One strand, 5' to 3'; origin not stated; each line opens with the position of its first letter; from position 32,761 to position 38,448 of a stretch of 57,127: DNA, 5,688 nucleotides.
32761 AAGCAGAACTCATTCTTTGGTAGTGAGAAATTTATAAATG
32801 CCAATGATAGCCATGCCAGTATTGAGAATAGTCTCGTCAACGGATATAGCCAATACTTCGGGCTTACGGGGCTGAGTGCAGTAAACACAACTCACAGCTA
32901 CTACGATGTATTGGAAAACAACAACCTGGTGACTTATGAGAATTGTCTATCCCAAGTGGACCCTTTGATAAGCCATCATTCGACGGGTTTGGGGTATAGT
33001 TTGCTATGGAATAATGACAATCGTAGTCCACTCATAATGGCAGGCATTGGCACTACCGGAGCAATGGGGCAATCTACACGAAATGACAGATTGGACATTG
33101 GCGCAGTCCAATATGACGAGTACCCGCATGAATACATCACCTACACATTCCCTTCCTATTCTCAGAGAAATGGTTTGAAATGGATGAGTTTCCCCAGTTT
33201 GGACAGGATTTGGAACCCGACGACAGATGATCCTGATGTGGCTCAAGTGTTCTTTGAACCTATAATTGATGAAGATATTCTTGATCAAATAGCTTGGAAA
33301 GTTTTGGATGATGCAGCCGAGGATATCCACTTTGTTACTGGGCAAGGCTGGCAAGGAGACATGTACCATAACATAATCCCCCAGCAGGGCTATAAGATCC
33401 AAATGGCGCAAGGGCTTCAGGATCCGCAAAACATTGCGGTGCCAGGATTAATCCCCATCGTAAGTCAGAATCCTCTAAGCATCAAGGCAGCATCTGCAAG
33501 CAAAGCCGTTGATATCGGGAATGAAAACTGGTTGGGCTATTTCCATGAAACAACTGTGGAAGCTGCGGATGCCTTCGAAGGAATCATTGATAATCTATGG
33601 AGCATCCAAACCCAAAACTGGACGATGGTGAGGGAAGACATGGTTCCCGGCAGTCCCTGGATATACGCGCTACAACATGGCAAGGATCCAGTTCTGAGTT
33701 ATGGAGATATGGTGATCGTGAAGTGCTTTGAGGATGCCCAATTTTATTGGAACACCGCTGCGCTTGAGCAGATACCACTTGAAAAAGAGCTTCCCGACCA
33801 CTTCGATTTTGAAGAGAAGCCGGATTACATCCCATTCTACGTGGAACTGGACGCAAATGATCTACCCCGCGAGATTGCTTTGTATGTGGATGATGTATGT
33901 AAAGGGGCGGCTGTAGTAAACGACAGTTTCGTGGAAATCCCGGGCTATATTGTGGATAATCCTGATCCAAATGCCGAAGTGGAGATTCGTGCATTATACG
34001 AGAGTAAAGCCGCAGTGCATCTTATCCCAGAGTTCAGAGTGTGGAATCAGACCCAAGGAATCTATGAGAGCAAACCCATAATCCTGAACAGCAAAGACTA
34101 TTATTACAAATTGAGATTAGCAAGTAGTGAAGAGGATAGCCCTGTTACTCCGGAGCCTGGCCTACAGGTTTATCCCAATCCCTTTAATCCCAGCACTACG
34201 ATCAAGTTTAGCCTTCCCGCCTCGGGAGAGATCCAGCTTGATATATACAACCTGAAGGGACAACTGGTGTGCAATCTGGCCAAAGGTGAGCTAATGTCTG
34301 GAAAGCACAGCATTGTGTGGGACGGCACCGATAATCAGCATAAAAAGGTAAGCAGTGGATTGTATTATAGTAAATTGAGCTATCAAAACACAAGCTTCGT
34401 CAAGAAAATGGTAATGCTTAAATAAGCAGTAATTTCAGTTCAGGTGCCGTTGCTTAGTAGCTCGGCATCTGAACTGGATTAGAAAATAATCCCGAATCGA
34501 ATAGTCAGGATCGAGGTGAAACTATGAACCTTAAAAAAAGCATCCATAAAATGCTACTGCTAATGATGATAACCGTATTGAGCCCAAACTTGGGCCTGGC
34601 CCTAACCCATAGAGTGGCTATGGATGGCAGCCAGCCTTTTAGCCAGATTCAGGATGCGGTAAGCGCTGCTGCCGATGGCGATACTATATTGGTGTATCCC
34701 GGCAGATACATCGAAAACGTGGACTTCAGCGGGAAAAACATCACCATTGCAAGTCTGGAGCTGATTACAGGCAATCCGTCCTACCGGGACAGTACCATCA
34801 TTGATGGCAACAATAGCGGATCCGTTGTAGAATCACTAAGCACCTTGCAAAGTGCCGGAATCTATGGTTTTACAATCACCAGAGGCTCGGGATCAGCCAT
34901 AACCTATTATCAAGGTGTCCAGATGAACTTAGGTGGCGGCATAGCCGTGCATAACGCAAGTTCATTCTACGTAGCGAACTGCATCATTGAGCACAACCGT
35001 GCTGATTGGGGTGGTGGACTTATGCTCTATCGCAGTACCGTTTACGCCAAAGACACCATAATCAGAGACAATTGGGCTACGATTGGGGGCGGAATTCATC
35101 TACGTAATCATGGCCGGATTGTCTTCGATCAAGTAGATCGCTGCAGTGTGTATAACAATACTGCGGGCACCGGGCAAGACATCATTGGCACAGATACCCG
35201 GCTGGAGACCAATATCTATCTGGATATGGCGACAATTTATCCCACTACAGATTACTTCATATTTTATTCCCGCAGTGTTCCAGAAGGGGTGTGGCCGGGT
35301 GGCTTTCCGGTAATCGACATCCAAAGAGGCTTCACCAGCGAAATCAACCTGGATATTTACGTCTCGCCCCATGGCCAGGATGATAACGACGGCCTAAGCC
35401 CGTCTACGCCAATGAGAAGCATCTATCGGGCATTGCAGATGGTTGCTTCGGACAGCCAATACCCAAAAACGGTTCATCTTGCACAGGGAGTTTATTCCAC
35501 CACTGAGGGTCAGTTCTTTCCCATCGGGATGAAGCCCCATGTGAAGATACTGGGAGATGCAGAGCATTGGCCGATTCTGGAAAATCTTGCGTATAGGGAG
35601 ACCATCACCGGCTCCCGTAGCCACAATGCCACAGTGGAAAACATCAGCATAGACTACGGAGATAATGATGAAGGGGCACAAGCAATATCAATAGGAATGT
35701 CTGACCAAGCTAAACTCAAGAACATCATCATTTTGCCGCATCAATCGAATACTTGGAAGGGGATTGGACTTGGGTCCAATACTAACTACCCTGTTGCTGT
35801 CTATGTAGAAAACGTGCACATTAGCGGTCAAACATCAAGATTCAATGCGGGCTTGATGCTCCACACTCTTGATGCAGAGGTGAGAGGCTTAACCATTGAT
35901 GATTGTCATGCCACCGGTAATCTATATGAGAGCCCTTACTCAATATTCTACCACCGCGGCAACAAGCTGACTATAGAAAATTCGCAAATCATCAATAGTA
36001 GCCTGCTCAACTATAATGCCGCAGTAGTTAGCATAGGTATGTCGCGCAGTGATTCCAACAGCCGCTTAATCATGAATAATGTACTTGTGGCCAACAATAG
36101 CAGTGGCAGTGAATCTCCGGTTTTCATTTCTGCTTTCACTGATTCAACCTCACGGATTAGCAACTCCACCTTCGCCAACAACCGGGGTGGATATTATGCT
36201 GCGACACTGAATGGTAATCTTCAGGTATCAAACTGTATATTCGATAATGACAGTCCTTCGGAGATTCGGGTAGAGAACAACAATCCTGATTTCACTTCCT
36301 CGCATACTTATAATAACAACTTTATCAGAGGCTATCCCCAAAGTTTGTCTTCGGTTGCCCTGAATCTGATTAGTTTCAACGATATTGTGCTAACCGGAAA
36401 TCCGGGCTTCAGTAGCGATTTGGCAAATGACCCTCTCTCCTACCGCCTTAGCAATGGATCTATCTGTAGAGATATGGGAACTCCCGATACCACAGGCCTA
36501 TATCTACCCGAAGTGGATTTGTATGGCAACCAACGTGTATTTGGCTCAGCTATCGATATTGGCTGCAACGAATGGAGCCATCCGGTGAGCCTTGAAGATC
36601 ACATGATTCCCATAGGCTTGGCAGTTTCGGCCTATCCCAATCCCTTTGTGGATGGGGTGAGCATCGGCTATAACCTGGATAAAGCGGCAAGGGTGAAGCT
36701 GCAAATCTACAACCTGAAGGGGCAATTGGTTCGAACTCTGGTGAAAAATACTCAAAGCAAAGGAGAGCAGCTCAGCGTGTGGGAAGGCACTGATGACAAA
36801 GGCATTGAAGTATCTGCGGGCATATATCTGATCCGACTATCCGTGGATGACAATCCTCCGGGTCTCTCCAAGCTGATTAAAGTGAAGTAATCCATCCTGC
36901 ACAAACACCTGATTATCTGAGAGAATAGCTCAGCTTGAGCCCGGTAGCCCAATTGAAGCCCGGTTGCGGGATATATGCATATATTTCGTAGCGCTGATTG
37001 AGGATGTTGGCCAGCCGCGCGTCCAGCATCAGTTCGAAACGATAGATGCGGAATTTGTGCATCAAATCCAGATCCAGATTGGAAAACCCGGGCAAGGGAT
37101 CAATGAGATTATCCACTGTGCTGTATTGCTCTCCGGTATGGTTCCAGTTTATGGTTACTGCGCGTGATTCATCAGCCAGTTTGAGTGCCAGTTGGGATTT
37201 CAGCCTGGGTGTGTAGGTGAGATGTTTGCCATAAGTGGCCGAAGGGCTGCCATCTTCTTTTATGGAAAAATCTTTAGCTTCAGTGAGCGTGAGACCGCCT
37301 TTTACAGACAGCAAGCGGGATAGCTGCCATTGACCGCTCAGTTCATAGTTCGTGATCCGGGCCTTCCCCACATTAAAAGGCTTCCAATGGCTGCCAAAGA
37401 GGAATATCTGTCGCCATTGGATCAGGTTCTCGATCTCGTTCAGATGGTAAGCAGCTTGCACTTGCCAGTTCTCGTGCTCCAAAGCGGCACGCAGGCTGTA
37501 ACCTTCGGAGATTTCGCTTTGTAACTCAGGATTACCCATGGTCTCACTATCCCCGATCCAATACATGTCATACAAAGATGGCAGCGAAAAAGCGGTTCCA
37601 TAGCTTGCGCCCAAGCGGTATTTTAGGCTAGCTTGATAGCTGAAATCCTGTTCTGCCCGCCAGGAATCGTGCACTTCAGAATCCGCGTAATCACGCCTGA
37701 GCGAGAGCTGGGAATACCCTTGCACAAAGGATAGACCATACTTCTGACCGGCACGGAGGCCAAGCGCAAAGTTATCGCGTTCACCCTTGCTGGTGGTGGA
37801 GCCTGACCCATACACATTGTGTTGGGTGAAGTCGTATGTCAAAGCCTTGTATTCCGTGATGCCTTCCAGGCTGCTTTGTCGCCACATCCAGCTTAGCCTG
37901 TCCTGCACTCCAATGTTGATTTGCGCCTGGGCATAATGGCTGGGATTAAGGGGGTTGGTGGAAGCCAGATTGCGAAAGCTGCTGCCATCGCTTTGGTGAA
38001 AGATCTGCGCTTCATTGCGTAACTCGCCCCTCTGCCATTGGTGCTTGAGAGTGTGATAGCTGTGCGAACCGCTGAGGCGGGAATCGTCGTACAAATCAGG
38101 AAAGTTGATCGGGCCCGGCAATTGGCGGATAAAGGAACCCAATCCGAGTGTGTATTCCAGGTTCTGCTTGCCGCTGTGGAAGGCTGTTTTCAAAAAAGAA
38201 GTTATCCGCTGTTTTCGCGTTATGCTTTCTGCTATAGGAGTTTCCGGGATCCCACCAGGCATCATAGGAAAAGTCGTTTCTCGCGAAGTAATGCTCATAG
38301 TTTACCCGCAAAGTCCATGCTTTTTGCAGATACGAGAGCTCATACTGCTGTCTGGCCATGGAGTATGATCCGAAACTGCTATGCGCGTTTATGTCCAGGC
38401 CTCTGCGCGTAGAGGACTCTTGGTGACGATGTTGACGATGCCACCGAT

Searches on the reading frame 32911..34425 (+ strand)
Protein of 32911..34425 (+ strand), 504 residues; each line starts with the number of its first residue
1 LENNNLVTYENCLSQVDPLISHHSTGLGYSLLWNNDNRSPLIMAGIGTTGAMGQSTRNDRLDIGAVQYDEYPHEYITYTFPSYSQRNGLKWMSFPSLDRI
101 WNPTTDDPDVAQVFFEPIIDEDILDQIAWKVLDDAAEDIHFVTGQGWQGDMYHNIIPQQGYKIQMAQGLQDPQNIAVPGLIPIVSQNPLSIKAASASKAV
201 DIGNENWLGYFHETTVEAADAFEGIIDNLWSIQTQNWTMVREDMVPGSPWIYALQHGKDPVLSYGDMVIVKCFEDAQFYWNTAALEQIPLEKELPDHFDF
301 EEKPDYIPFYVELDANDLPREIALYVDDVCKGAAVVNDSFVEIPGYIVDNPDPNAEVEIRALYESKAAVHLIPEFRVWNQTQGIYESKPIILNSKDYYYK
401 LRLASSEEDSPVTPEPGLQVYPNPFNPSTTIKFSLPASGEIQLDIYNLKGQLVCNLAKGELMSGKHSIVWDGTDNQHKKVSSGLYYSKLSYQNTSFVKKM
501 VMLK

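Call 5: search_protein_families(library=pfam, proteins=[window:32911-34425:+], max_evalue=0.01)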
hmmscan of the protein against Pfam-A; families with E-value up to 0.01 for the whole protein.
window:32911-34425:+ (504 aa): 3 families
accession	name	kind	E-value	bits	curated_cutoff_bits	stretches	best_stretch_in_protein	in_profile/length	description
PF13860.13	FlgD_ig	-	1.2e-09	38.5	27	1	431-494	14-78/79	FlgD Ig-like domain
PF18962.6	Por_Secre_tail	-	1.4e-08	35.3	27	1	420-501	1-74/75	Secretion system C-terminal sorting domain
PF13585.12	CHU_C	-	0.00036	21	27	1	439-494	27-75/86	CHU_C Type IX secretion signal domain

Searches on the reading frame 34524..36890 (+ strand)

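Call 5: search_protein_families(library=pfam, proteins=[window:34524-36890:+], max_evalue=0.01)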
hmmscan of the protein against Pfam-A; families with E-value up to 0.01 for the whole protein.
window:34524-36890:+ (788 aa): 7 families
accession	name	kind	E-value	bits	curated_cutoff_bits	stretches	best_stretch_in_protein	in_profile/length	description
PF07602.17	DUF1565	-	9.4e-12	45.2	20.3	1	284-553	3-227/257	Protein of unknown function (DUF1565)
PF13860.13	FlgD_ig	-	2.6e-11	43.8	27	1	712-774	12-75/79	FlgD Ig-like domain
PF13229.12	Beta_helix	-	2.9e-08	33.9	25.9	2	455-602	10-135/158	Right handed beta helix region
PF18962.6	Por_Secre_tail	-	2.2e-06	28.3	27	1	704-776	2-66/75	Secretion system C-terminal sorting domain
PF01095.25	Pectinesterase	-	0.0022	17.2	27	0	31-113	4-82/298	Pectinesterase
PF17161.10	DUF5123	-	0.0023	19.5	35.1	1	545-629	3-88/113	Domain of unknown function (DUF5123)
PF13585.12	CHU_C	-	0.0062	17.1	27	0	718-774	23-72/86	CHU_C Type IX secretion signal domain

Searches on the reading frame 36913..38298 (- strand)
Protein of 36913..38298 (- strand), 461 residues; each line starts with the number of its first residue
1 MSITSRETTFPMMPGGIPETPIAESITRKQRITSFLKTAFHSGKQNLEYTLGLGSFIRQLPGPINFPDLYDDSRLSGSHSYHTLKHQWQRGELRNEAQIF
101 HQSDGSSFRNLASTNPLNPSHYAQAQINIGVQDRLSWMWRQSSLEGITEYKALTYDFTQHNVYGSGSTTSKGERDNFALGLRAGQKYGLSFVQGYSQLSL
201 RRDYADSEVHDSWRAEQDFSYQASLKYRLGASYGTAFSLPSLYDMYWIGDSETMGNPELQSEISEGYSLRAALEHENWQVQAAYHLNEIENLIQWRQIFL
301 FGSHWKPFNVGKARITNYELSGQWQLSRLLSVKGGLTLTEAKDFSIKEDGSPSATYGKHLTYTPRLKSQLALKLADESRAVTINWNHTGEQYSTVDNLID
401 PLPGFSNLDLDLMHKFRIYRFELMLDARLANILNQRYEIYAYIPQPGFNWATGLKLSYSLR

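Call 5: search_protein_families(library=pfam, proteins=[window:36913-38298:-], max_evalue=0.01)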
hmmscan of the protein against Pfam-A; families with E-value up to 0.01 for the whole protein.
window:36913-38298:- (461 aa): 2 families
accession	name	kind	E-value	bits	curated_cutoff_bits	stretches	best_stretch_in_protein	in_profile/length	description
PF00593.30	TonB_dep_Rec_b-barrel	-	2.3e-24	87.5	27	1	59-418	46-423/436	TonB dependent receptor-like, beta-barrel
PF14905.12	OMP_b-brl_3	-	5.3e-05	22.9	27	1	253-349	207-302/408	Outer membrane protein beta-barrel family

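Call 6: search_protein_families(library=ncbifam, proteins=[window:36913-38298:-], max_evalue=0.01)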
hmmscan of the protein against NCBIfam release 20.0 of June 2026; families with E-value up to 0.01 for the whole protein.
window:36913-38298:- (461 aa): 8 families
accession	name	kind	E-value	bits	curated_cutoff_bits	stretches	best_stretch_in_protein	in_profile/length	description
TIGR01779.1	TonB-B12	equivalog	1e-16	60.6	599.7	1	133-451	313-607/614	TonB-dependent vitamin B12 receptor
TIGR01785.1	TonB-hemin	subfamily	1.3e-11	43.6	316.85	1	183-447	403-666/677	TonB-dependent heme/hemoglobin receptor family protein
NF007926.1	PRK10641.1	equivalog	5.4e-11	41.7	836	1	154-442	336-602/617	TonB-dependent vitamin B12 receptor BtuB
TIGR01786.1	TonB-hemlactrns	subfamily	9.1e-11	40.8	323.75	1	82-445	291-694/719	TonB-dependent hemoglobin/transferrin/lactoferrin family receptor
TIGR01783.1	TonB-siderophor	subfamily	1.6e-09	37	223.5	1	212-442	407-625/649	TonB-dependent siderophore receptor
NF049947.1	TonB_dep_PCPU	exception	7e-06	24.5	800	1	217-452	446-679/685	TonB-dependent receptor, PCPU motif-type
NF010038.0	PRK13513.1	equivalog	0.00028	19.6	942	0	308-439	515-639/659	ligand-gated channel protein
NF049944.1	TonB_dep_PUIUD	equivalog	0.00074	17.9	850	1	204-457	432-685/686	TonB-dependent receptor, PUIUD motif-type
